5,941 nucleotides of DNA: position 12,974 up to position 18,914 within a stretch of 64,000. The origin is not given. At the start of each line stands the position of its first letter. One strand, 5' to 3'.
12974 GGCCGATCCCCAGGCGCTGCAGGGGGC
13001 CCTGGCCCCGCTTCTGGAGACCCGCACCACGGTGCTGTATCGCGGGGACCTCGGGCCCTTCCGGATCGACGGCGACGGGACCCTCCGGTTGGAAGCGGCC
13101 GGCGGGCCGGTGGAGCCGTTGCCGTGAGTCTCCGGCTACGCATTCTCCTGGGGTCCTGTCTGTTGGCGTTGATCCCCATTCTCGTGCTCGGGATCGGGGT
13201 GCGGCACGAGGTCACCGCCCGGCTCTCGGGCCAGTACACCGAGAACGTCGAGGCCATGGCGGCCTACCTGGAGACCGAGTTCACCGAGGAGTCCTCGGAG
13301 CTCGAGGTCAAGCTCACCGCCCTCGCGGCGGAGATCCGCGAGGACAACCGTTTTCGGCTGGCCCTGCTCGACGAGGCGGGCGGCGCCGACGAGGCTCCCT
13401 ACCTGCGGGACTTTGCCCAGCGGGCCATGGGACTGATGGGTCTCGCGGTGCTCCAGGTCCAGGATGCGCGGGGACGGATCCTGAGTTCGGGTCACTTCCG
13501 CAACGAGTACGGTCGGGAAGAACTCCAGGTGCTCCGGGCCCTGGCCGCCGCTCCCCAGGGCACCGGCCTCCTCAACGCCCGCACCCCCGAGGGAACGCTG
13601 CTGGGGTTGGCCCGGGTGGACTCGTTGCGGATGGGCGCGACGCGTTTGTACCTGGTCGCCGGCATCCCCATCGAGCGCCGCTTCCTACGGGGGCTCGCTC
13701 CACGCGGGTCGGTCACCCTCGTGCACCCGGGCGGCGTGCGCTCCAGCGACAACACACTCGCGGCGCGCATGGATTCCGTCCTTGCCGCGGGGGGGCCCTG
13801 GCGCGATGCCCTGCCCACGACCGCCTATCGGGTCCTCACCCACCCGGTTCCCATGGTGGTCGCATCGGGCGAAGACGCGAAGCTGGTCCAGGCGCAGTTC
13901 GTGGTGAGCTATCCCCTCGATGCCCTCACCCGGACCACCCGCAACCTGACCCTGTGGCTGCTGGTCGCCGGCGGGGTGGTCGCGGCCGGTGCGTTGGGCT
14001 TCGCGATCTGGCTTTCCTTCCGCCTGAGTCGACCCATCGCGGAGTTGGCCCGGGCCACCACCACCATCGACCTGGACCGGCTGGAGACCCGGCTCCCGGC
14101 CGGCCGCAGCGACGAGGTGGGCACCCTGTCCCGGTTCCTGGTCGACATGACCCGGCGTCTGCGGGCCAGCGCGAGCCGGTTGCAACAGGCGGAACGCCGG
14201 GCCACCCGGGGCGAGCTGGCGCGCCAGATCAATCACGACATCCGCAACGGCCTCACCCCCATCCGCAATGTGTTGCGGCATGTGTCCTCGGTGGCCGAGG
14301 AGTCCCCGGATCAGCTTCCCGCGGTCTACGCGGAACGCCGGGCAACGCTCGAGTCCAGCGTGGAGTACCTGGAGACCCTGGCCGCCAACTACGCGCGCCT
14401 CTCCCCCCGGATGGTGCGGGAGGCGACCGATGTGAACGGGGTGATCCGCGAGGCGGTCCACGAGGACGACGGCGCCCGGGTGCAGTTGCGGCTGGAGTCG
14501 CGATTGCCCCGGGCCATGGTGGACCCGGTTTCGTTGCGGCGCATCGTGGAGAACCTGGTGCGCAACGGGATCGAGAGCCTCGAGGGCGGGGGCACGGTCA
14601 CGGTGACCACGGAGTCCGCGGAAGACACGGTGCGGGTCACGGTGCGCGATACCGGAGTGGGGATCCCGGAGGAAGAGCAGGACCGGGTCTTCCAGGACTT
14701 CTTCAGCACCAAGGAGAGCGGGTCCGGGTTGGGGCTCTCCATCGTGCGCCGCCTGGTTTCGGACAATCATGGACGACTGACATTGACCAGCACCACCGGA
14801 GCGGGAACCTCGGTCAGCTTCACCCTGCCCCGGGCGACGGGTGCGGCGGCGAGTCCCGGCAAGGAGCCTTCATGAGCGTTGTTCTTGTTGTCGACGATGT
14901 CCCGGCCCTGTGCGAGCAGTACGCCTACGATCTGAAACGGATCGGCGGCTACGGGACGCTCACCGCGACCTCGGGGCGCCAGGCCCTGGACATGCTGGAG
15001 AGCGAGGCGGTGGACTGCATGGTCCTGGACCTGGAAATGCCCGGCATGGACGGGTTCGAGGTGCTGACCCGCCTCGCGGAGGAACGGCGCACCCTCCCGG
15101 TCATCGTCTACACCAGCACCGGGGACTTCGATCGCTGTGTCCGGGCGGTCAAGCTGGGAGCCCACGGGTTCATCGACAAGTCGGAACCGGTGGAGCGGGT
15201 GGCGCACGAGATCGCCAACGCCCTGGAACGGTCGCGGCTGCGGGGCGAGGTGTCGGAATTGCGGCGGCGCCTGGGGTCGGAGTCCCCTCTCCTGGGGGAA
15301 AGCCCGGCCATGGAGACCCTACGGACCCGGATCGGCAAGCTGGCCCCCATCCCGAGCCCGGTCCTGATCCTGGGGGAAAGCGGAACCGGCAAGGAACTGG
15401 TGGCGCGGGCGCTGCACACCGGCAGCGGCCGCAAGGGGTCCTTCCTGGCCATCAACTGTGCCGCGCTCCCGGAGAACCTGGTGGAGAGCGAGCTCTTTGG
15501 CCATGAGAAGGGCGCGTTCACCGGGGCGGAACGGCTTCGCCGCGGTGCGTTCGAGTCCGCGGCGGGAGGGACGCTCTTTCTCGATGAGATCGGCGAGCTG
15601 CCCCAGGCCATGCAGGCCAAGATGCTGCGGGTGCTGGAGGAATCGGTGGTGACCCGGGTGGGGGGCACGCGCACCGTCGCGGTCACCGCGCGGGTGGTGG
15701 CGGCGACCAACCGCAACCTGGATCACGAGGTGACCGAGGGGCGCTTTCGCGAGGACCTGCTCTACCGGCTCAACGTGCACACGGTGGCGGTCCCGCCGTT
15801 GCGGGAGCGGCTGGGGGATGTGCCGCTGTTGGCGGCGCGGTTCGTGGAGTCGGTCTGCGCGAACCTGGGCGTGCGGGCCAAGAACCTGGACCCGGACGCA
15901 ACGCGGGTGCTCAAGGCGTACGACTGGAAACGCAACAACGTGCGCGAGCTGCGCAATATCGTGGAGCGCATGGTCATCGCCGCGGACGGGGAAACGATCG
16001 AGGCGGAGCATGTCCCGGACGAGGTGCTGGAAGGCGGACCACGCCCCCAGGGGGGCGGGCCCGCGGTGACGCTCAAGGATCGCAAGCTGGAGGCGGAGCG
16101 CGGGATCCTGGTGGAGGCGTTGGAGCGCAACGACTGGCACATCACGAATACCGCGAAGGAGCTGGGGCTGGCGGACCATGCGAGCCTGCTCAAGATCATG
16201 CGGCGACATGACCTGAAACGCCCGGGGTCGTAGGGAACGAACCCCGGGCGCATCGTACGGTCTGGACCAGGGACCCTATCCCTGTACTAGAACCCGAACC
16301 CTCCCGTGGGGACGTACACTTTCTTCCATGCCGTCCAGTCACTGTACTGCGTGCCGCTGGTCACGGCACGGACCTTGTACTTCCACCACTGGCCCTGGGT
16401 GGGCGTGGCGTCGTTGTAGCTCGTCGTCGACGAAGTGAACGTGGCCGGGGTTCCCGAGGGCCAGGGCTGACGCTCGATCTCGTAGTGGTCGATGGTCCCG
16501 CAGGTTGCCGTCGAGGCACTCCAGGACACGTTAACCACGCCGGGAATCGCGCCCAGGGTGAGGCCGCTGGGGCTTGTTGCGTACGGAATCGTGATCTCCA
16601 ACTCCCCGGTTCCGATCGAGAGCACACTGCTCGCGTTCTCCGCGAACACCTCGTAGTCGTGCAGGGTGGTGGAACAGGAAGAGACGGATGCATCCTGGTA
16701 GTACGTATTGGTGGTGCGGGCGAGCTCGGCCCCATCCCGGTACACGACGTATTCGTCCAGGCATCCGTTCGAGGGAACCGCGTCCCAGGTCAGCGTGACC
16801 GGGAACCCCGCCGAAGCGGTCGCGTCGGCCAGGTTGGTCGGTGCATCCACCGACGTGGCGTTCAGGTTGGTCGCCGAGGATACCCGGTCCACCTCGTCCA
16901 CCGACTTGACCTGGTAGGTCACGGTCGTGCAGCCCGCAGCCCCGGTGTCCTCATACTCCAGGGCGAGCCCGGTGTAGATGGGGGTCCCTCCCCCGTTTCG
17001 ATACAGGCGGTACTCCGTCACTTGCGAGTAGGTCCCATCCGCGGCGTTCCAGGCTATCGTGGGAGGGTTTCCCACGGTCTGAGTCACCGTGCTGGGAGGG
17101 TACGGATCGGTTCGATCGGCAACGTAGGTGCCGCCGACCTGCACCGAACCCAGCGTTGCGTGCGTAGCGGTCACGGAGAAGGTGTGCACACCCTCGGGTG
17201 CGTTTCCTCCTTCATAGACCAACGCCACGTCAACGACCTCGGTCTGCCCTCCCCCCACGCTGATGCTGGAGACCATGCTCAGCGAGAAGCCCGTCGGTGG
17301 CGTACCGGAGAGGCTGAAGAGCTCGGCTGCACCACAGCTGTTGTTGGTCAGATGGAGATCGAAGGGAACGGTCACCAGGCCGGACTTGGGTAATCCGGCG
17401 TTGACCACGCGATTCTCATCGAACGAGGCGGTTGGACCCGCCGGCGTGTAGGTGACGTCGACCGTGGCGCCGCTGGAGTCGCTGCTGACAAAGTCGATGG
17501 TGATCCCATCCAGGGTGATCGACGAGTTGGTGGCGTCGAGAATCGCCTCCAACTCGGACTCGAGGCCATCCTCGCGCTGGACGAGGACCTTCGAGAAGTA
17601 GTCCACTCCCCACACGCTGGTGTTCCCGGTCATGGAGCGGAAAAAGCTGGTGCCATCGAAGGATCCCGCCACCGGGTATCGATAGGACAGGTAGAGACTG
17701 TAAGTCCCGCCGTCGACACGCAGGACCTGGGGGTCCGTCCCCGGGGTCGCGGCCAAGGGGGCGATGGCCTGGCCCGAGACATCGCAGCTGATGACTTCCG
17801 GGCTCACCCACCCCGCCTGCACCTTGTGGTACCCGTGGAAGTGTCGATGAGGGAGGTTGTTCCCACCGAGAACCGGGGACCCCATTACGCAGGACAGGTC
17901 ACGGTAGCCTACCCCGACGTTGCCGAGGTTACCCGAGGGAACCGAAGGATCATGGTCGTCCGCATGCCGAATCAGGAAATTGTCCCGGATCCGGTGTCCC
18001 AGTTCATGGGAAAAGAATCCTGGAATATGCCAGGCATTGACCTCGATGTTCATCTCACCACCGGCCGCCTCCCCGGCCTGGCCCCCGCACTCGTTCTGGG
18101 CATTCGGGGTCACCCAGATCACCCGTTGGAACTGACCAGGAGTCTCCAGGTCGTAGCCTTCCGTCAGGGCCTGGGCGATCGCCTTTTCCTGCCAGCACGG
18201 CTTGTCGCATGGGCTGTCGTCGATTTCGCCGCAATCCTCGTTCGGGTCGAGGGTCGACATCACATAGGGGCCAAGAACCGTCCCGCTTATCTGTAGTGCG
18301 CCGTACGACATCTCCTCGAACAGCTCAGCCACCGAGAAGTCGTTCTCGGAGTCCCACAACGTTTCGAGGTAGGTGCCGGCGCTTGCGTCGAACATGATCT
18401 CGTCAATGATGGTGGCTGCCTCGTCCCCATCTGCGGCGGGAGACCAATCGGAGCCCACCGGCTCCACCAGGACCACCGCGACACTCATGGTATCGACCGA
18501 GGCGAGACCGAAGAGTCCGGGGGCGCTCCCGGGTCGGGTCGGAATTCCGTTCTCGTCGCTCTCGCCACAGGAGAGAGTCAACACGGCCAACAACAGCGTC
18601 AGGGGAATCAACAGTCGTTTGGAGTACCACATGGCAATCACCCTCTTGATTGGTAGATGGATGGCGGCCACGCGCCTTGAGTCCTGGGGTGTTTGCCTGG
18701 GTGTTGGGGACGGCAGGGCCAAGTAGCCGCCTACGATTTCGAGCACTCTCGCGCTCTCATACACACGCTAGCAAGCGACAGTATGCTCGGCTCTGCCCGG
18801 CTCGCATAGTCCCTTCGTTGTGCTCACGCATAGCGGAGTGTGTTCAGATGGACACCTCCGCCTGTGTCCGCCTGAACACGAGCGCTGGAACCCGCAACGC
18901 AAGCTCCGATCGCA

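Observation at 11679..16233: Translationally coupled SBP5-like lipoprotein, sensor kinase and sigma-54 regulator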

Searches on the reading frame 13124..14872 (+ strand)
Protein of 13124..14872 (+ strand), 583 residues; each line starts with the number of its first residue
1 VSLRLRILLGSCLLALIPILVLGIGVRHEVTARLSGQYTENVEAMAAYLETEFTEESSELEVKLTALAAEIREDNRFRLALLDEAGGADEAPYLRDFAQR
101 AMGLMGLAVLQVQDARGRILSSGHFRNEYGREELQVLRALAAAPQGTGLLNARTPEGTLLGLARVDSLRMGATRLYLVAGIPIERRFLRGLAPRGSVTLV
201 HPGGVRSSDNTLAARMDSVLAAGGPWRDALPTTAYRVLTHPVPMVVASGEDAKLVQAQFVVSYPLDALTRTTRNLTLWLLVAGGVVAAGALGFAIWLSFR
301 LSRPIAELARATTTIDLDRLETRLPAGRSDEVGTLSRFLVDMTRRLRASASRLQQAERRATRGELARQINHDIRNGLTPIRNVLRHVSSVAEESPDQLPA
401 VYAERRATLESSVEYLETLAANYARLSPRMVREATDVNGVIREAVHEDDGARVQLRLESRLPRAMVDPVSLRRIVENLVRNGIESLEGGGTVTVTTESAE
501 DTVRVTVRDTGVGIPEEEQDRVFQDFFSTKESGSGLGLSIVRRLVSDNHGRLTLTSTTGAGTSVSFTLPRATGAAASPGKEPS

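Call 9: search_protein_families(library=pfam, proteins=[window:13124-14872:+], max_evalue=0.1)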
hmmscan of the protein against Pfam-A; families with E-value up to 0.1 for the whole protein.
window:13124-14872:+ (583 aa): 6 families
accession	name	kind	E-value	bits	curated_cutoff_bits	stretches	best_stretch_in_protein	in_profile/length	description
PF02518.31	HATPase_c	-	3.7e-28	98.6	26.4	1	467-571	2-110/111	Histidine kinase-, DNA gyrase B-, and HSP90-like ATPase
PF00672.30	HAMP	-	9.6e-08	32.7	25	1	296-347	1-52/53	HAMP domain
PF13581.12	HATPase_c_2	-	3.7e-06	27.4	27.4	1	477-548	42-112/127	Histidine kinase-like ATPase domain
PF14501.12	HATPase_c_5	-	0.0022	18.3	22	1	469-556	4-90/102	GHKL domain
PF13589.12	HATPase_c_3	-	0.027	15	25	1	471-531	3-62/137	Histidine kinase-, DNA gyrase B-, and HSP90-like ATPase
PF00512.31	HisKA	-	0.041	14.4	26.9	0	362-419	2-53/66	His Kinase A (phospho-acceptor) domain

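Call 11: search_protein_families(library=ncbifam, proteins=[window:13124-14872:+], max_evalue=0.01)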
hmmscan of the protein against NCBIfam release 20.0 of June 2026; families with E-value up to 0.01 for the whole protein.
window:13124-14872:+ (583 aa): 87 families (the best 25 are shown)
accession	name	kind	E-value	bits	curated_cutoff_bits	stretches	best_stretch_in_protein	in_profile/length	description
NF008468.0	PRK11360.1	equivalog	4.8e-46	157.3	646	1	331-572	367-610/616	two-component system sensor histidine kinase AtoS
NF007688.0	PRK10364.1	equivalog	1.1e-31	110.1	479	1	344-571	218-452/460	two-component system sensor histidine kinase ZraS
NF040691.1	MtrAB_MtrB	equivalog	5.6e-31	108.1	450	1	253-574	163-496/507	MtrAB system histidine kinase MtrB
NF047496.1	HK_LIC11548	equivalog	6.6e-31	107.7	750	1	291-569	289-588/589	LIC_11548 family sensor histidine kinase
NF033092.0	HK_WalK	equivalog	3.1e-30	105.3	725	2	446-569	464-593/594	cell wall metabolism sensor histidine kinase WalK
NF007004.0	PRK09467.1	equivalog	3.6e-29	101.9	415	1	258-570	140-436/440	two-component system sensor histidine kinase EnvZ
NF046044.1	PnpS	equivalog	2.7e-28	99.1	400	1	453-569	269-390/390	two-component system histidine kinase PnpS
NF008312.0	PRK11100.1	equivalog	3.5e-24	85.5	356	1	277-571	182-475/477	two-component system sensor histidine kinase CreC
NF053867.1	SprKinKinDBac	equivalog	2.1e-23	82.6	775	1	362-571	286-498/500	sporulation kinase KinD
TIGR01386.1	cztS_silS_copS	subfamily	5.4e-23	81.7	292.55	1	254-563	142-451/457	heavy metal sensor histidine kinase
NF011874.0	PRK15347.1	equivalog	8.5e-23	80.3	852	1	464-571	507-615/921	two component system sensor kinase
TIGR02956.1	TMAO_torS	equivalog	2.6e-22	78.8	676.5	1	453-576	559-688/967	TMAO reductase system sensor histidine kinase/response regulator TorS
TIGR02916.1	PEP_his_kin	equivalog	9e-22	77.4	300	1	369-569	482-679/679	XrtA/PEP-CTERM system histidine kinase PrsK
TIGR02966.1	phoR_proteo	equivalog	1.1e-21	77.3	334.2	1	361-567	113-332/333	phosphate regulon sensor histidine kinase PhoR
NF047874.1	MASE3_PAS_HK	subfamily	1.4e-21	77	560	1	466-570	515-625/655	MASE3 domain-containing sensor histidine kinase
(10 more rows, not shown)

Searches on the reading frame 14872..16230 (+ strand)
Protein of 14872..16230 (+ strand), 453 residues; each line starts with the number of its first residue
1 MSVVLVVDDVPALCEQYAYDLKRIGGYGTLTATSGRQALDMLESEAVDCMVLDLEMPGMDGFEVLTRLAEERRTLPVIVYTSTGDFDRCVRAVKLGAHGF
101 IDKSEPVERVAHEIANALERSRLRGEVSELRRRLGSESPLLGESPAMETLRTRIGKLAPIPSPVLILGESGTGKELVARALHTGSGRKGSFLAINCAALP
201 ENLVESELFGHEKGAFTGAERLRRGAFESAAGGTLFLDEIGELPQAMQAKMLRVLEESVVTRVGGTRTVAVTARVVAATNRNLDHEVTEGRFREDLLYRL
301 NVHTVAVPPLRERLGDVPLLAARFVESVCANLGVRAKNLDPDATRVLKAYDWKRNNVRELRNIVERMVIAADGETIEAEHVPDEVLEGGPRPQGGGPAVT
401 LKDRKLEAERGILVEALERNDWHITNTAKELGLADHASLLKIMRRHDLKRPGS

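Call 9: search_protein_families(library=pfam, proteins=[window:14872-16230:+], max_evalue=0.1)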
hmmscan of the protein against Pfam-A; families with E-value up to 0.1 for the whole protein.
window:14872-16230:+ (453 aa): 14 families
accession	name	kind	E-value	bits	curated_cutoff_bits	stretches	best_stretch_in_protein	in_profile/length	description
PF00158.32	Sigma54_activat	-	1.2e-66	224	20.2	1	140-305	1-167/168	Sigma-54 interaction domain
PF00072.30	Response_reg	-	2.7e-24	85.9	30.2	1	4-112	1-108/111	Response regulator receiver domain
PF25601.1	AAA_lid_14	-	1e-22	80.2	27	1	311-391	1-80/87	AAA+ ATPase lid domain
PF14532.12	Sigma54_activ_2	-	3.2e-22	79.7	25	1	141-310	1-138/138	Sigma-54 interaction domain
PF07728.20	AAA_5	-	6.6e-08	33.1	22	1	163-283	1-125/139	AAA domain (dynein-related subfamily)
PF00004.35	AAA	-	2.8e-05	25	21.2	1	164-295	1-126/131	ATPase family associated with various cellular activities (AAA)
PF02954.25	HTH_8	-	3.1e-05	24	22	1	407-433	4-30/42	Bacterial regulatory protein, Fis family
PF01078.27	Mg_chelatase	-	0.00017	21.5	20.3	1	218-280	93-157/207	Magnesium chelatase, subunit ChlI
PF07724.20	AAA_2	-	0.00027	21.5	27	1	164-280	6-124/166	AAA domain (Cdc48 subfamily)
PF07726.17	AAA_3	-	0.00059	20.2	27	1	164-280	2-111/131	ATPase family associated with various cellular activities (AAA)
PF13191.12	AAA_16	-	0.0027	18.7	32.6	1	147-215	9-85/167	AAA ATPase domain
PF03709.21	OKR_DC_1_N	-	0.019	15.7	29.3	1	26-118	17-108/111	Orn/Lys/Arg decarboxylase, N-terminal domain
PF20030.5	bpMoxR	-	0.028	13.9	27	1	165-311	35-175/205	MoxR domain in the MoxR-vWA-beta-propeller ternary systems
PF20274.4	cREC_REC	-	0.076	14.1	27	0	27-75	13-66/88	Cyclic-phosphate processing Receiver domain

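Call 11: search_protein_families(library=ncbifam, proteins=[window:14872-16230:+], max_evalue=0.01)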
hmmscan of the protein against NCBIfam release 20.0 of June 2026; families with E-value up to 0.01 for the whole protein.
window:14872-16230:+ (453 aa): 111 families (the best 25 are shown)
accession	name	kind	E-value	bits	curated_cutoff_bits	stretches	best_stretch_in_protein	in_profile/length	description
NF008469.0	PRK11361.1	equivalog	3.3e-111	372.2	714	1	3-442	6-451/461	acetoacetate metabolism transcriptional regulator AtoC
TIGR01818.1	ntrC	equivalog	5.8e-110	368.2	558.6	1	4-386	1-382/463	nitrogen regulation protein NR(I)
TIGR02915.1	PEP_resp_reg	equivalog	4.1e-105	352.2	502.6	1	4-449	1-445/445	PEP-CTERM-box response regulator transcription factor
NF051870.1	NAssimRespRegNtrX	equivalog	2.1e-100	336.8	600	1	2-436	2-441/452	nitrogen assimilation response regulator NtrX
TIGR01817.1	nifA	equivalog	5e-96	322.6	528.85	1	120-381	178-438/534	nif-specific transcriptional activator NifA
NF041552.1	TF_PrdR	equivalog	1e-95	321.2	795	1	123-428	254-559/577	sigma-54 dependent transcriptional regulator PrdR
NF008176.1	PRK10923.1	equivalog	2e-95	320.1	620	1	4-388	6-388/469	nitrogen regulation protein NR(I)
NF003451.0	PRK05022.1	equivalog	8.2e-95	318.4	476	1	125-449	177-511/512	nitric oxide reductase transcriptional regulator NorR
NF007689.0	PRK10365.1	equivalog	8.2e-94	314.9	760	1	4-444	8-441/441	sigma-54-dependent response regulator transcription factor ZraR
NF038308.1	RNA_repair_RtcR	equivalog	4.5e-88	296.4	650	1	136-393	178-444/530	RNA repair transcriptional activator RtcR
NF041946.1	LuxO_transreg_Vib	equivalog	2.4e-87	293.7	800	1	32-385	26-380/463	quorum-sensing sigma-54 dependent transcriptional regulator LuxO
NF011695.0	PRK15115.1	equivalog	2e-86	290.5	763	1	4-449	9-439/445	two-component system response regulator GlrR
NF050807.1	TransRegFlbDCaul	equivalog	2.1e-84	284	750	1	33-381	31-361/454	sigma-54-dependent transcriptional regulator FlbD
TIGR02974.1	phageshock_pspF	equivalog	1.2e-83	281.2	443.55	1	140-380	1-242/336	phage shock protein operon transcriptional activator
TIGR02329.1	propionate_PrpR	equivalog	1.5e-81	274.7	499.2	1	125-434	200-516/526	propionate catabolism operon regulatory protein PrpR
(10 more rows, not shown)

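Call 21: list_cluster_members(proteins=[P0001, window:14872-16230:+, window:16287-18764:-])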
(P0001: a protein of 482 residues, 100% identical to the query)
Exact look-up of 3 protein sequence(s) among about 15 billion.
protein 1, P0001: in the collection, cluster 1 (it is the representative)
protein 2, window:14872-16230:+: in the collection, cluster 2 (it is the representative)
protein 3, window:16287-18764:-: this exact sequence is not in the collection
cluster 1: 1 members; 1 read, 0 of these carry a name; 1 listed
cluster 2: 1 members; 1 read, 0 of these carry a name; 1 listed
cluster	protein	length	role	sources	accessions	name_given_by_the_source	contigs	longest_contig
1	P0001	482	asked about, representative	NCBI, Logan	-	-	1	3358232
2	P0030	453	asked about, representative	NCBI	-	-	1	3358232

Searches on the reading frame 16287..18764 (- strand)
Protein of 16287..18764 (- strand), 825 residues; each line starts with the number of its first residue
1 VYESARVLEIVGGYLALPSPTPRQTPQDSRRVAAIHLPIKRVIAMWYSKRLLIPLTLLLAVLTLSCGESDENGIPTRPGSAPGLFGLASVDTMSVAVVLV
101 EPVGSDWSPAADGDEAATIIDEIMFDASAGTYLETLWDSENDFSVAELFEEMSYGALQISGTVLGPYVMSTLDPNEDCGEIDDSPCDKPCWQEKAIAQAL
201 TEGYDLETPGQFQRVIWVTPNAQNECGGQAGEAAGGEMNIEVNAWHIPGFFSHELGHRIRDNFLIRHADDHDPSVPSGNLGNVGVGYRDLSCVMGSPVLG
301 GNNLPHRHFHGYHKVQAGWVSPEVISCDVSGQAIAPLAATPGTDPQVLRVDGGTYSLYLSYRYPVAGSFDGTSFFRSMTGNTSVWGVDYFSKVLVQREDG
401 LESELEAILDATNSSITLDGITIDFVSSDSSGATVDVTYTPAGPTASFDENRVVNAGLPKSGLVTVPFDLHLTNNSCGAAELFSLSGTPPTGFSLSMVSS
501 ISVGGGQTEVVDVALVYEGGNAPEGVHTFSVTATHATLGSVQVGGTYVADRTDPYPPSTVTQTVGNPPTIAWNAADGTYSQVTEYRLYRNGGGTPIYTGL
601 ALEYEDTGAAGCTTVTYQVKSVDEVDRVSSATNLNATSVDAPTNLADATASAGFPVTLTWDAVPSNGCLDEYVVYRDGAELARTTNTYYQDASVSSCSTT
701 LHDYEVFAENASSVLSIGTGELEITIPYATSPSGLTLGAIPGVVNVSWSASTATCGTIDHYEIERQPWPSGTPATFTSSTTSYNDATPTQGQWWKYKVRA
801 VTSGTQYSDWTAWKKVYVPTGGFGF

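Call 10: search_protein_families(library=pfam, proteins=[window:16287-18764:-], max_evalue=0.01)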
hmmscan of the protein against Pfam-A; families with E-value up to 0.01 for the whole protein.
window:16287-18764:- (825 aa): 1 family
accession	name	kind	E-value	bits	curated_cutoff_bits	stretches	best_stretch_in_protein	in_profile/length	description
PF00041.27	fn3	-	0.001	19.7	25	0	744-807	16-75/84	Fibronectin type III domain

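Call 11: search_protein_families(library=ncbifam, proteins=[window:16287-18764:-], max_evalue=0.01)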
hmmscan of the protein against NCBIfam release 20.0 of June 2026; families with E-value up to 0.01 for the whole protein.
window:16287-18764:- (825 aa): 1 family
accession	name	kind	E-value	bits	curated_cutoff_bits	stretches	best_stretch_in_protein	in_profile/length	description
TIGR03296.1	M6dom_TIGR03296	domain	1.5e-07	31.6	110.8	1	132-337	23-242/286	M6 family metalloprotease domain-containing protein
